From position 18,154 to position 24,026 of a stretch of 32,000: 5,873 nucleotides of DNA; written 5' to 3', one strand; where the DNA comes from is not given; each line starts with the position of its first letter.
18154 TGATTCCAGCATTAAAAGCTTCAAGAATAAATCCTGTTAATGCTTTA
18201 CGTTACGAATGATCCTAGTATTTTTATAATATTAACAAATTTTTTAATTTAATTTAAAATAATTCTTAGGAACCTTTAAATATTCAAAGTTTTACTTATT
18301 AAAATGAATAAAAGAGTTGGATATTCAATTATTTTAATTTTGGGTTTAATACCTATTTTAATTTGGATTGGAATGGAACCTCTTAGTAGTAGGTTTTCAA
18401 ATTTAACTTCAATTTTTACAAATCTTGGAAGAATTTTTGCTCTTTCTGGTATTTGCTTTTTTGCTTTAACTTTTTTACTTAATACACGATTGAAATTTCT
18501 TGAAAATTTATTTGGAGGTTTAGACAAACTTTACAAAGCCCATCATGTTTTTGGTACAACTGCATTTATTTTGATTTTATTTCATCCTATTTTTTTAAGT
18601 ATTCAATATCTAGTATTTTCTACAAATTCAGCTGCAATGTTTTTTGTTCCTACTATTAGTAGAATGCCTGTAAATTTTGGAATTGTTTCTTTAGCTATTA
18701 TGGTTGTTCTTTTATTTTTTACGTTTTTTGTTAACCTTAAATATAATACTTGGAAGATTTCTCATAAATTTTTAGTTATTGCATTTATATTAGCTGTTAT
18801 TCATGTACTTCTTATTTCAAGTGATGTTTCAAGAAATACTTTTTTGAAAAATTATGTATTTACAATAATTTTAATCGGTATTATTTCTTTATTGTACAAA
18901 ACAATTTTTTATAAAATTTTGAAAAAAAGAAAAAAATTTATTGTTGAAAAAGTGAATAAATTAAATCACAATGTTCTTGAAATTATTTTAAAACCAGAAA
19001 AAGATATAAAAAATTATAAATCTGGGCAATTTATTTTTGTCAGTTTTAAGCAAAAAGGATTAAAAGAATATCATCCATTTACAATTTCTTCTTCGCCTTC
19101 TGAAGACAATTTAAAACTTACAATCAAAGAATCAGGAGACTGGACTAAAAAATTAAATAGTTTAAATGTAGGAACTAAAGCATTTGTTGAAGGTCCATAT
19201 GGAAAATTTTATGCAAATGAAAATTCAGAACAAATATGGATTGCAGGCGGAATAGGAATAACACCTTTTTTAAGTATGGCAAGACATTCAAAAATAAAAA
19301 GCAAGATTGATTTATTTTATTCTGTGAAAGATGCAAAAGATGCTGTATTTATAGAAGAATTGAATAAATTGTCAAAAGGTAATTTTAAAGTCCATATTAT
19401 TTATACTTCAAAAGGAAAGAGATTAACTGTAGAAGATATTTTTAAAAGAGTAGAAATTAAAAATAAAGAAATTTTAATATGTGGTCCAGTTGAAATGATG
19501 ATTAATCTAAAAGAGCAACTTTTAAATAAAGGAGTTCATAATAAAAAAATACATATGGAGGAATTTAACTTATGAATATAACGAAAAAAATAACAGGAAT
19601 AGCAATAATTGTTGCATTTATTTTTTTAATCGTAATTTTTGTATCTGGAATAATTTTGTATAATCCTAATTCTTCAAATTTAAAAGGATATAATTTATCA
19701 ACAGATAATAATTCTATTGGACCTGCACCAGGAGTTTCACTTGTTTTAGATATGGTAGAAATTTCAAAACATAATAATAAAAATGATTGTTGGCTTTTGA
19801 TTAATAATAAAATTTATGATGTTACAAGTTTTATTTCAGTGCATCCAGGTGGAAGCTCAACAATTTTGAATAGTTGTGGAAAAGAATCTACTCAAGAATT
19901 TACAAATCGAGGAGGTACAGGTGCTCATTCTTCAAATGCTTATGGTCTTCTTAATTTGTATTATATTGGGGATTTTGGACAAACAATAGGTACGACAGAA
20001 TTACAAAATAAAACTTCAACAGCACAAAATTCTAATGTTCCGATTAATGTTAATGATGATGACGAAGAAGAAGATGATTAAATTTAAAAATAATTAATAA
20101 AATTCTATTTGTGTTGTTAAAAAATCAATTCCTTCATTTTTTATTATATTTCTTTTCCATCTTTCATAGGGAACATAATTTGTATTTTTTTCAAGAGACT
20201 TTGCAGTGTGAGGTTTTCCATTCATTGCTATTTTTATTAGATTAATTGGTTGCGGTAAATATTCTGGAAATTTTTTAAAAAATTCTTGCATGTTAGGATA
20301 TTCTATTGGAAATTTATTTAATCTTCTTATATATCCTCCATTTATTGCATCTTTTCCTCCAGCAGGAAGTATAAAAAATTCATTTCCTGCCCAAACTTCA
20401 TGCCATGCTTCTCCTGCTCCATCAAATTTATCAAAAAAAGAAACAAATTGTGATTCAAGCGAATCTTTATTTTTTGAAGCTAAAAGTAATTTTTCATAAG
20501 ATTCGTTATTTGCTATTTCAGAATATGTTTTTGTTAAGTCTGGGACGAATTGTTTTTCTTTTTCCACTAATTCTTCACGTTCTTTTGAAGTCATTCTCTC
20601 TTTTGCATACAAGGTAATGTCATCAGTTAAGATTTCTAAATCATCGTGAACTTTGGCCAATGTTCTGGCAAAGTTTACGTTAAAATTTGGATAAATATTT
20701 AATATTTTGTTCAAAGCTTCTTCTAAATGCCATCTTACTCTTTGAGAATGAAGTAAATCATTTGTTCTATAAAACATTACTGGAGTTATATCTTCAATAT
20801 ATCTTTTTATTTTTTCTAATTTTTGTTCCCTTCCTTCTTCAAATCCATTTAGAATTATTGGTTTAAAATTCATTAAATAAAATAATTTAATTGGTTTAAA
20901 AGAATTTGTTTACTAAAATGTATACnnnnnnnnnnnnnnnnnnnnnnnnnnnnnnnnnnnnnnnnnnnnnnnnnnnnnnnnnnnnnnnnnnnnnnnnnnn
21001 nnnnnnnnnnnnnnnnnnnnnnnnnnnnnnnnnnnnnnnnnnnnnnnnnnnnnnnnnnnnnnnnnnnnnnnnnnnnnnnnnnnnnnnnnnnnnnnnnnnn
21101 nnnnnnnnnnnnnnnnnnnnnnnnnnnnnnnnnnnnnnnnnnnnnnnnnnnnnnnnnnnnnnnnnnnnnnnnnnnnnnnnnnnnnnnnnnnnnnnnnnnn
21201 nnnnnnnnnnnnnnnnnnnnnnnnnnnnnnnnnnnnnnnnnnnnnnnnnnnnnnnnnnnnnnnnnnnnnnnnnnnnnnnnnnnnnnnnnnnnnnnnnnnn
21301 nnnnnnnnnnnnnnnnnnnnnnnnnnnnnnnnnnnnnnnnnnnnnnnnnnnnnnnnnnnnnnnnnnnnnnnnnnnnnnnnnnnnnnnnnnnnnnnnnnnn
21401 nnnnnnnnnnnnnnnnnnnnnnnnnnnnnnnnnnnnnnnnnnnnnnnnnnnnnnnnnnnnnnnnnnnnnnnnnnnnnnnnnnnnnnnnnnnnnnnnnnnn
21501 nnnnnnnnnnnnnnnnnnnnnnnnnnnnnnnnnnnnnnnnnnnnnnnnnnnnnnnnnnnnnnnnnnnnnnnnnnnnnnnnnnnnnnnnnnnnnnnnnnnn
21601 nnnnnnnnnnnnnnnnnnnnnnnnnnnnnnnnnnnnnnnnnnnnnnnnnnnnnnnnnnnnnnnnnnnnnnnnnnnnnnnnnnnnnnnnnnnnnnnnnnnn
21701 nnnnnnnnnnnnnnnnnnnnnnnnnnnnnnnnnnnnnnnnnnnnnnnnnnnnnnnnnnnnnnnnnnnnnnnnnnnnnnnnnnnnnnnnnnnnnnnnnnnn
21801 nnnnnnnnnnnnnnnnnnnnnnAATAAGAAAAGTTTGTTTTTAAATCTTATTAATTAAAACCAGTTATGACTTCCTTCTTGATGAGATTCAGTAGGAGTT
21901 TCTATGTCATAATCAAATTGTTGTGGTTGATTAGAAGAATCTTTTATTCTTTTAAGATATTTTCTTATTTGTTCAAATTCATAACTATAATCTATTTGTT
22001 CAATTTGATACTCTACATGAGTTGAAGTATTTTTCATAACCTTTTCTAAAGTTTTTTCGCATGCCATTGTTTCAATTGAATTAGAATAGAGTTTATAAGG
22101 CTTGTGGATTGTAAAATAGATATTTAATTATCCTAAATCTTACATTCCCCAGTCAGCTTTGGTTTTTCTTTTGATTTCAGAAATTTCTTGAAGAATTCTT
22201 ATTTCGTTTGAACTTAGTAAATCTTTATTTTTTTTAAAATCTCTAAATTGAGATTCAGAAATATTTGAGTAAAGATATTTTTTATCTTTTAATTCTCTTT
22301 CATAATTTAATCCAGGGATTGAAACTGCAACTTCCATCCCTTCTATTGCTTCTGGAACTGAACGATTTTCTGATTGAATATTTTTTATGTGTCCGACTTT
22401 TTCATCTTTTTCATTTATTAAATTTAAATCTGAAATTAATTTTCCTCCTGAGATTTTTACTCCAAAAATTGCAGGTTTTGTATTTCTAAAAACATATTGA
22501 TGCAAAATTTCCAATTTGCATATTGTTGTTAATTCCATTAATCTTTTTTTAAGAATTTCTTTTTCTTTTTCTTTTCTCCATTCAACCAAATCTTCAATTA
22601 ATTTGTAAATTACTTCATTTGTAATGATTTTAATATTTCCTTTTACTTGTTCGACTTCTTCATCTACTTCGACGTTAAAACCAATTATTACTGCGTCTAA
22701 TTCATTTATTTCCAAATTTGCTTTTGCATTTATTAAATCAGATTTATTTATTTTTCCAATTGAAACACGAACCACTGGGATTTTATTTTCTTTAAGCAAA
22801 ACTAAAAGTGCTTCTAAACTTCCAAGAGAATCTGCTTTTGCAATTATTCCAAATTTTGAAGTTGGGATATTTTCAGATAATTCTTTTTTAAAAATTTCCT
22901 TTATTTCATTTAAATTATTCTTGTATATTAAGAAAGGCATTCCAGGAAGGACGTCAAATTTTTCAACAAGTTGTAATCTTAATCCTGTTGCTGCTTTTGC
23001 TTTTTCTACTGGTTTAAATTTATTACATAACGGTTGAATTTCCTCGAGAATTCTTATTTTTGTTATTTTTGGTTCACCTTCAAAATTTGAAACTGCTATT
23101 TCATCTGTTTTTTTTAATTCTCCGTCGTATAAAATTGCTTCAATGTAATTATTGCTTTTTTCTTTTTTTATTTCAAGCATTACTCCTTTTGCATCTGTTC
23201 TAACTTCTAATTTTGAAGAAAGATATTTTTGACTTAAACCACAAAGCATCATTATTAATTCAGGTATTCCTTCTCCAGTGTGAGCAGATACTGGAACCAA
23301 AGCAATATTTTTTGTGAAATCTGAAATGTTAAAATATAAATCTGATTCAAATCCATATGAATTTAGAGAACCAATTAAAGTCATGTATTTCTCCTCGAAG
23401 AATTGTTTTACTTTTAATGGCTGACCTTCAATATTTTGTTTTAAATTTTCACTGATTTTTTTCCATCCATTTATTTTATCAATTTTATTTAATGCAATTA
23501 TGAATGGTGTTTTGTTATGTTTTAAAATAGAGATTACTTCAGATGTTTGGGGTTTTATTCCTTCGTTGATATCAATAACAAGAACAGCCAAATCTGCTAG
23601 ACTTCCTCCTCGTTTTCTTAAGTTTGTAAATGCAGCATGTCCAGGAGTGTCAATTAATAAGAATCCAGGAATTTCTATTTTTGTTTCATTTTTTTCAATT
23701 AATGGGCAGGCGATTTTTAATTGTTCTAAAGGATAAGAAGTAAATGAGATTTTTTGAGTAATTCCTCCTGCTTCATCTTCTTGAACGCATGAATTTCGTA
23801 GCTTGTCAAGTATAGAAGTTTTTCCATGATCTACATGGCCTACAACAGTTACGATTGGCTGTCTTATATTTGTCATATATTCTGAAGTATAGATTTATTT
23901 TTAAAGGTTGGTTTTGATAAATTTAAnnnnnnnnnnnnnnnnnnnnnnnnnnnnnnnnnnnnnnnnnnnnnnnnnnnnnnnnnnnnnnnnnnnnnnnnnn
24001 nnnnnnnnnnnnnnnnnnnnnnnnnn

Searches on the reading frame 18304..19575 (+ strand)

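Call 70: search_protein_families(library=pfam, proteins=[window:18304-19575:+], max_evalue=0.0001)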
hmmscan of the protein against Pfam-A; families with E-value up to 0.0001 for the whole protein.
window:18304-19575:+ (423 aa): 5 families
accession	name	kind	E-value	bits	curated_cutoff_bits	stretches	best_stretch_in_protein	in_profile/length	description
PF08022.18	FAD_binding_8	-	5.5e-18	65.5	22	1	213-300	5-106/109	FAD-binding domain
PF01794.25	Ferric_reduct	-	2.6e-15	57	28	1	49-165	5-121/121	Ferric reductase like transmembrane component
PF00175.26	NAD_binding_1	-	1.5e-09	38.9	22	1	313-399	2-104/109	Oxidoreductase NAD-binding domain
PF00970.30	FAD_binding_6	-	2.6e-08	34.5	21.1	1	214-303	4-99/99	Oxidoreductase FAD-binding domain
PF08030.17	NAD_binding_6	-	1.2e-06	29.1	22.2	1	313-382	7-89/156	Ferric reductase NAD binding domain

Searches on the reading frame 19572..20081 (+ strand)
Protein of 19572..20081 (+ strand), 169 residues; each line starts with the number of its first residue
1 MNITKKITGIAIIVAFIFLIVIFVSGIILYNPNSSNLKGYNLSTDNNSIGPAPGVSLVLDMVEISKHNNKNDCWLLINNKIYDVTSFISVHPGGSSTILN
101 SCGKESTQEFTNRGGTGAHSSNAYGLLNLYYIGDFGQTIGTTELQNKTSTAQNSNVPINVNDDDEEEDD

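Call 70: search_protein_families(library=pfam, proteins=[window:19572-20081:+], max_evalue=0.0001)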
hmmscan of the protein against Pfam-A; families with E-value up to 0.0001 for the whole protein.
window:19572-20081:+ (169 aa): 1 family
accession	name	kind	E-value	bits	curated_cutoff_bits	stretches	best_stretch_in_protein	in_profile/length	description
PF00173.33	Cyt-b5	-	4.1e-20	72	23.7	1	63-134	4-72/74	Cytochrome b5-like Heme/Steroid binding domain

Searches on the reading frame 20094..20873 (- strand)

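Call 70: search_protein_families(library=pfam, proteins=[window:20094-20873:-], max_evalue=0.0001)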
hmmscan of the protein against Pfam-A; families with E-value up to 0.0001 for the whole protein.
window:20094-20873:- (259 aa): 1 family
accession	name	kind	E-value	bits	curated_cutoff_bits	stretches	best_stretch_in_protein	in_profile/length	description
PF12917.13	YfbR-like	-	2.4e-07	31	25.9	1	19-167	9-152/182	5'-deoxynucleotidase YfbR-like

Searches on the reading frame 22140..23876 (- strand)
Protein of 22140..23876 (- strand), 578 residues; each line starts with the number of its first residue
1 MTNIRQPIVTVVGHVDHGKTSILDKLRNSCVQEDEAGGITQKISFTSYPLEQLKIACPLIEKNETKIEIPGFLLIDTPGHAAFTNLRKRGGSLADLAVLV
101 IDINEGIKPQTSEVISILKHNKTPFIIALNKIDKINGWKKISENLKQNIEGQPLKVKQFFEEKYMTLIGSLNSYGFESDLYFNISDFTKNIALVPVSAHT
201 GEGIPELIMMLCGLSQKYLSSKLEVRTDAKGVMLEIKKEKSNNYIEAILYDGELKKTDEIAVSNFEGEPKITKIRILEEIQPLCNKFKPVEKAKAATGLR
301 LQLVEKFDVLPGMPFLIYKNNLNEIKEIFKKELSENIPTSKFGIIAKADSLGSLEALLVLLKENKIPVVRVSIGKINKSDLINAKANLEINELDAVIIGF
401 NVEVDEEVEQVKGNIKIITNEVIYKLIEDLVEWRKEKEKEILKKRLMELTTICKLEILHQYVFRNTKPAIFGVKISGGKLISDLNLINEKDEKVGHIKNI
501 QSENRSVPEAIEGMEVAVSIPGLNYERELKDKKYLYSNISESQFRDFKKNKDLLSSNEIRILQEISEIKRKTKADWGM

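Call 70: search_protein_families(library=pfam, proteins=[window:22140-23876:-], max_evalue=0.0001)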
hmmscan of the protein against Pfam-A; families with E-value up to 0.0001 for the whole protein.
window:22140-23876:- (578 aa): 4 families
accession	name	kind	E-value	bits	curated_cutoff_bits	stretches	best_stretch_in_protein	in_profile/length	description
PF00009.33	GTP_EFTU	-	2.5e-37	128.7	26.5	1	8-212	5-183/188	Elongation factor Tu GTP binding domain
PF14578.12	GTP_EFTU_D4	-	2.2e-18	66.4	23.8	1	454-536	4-86/86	Elongation factor Tu domain 4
PF11987.13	IF-2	-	1.1e-17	64.4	27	1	330-430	12-116/117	Translation-initiation factor 2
PF01926.29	MMR_HSR1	-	5.8e-10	39.7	21.9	1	9-131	2-113/113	50S ribosome-binding GTPase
